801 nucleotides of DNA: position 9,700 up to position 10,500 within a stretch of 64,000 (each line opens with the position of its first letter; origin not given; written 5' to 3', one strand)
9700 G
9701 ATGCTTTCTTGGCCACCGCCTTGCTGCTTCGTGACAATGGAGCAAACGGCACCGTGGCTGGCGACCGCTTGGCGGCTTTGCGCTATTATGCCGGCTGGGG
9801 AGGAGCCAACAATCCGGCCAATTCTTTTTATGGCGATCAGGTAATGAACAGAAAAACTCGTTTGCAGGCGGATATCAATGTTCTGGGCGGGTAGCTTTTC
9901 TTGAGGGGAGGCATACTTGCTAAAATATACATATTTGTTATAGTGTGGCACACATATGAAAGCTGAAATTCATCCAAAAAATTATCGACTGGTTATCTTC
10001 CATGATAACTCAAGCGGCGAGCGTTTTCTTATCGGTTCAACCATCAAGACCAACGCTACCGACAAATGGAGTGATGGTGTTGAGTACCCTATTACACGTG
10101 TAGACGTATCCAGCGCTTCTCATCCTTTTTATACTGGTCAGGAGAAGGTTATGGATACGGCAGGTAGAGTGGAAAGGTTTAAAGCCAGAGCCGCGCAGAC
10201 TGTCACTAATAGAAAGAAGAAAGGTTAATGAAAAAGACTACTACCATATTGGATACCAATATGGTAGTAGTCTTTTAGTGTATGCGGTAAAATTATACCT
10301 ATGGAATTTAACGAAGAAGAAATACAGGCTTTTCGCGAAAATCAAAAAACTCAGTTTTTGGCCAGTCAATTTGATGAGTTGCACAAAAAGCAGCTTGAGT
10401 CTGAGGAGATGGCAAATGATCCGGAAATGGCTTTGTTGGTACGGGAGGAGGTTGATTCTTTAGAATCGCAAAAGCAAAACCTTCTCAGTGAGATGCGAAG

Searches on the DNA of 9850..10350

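Call 91: search_rna_families(source=window, start=9850, end=10350, threshold=evalue, max_evalue=1)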
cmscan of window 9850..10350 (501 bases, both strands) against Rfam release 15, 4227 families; matches with E-value up to 1: 6.
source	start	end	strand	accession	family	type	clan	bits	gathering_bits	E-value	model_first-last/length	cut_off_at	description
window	10232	10276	+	RF01666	rox2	Cis-reg;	-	25.9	55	0.032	1-71/71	no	Drosophila rox2 ncRNA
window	10234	10274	-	RF00956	MIR1444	Gene; miRNA;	-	22.3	80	0.09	1-85/85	no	MIR1444 microRNA precursor family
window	10232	10275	+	RF04109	mir-1305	Gene; miRNA;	-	20.7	63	0.24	1-83/83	no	mir-1305 microRNA precursor family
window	10233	10283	-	RF01490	rli51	Cis-reg;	-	20.5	48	0.47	1-121/121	no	Listeria snRNA rli51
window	10232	10276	-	RF03457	MIR173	Gene; miRNA;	-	18.8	70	0.43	1-102/102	no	MIR173 microRNA precursor family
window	10232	10276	+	RF03948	mir-5045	Gene; miRNA;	-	18.1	80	0.62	6-53/57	no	mir-5045 microRNA precursor family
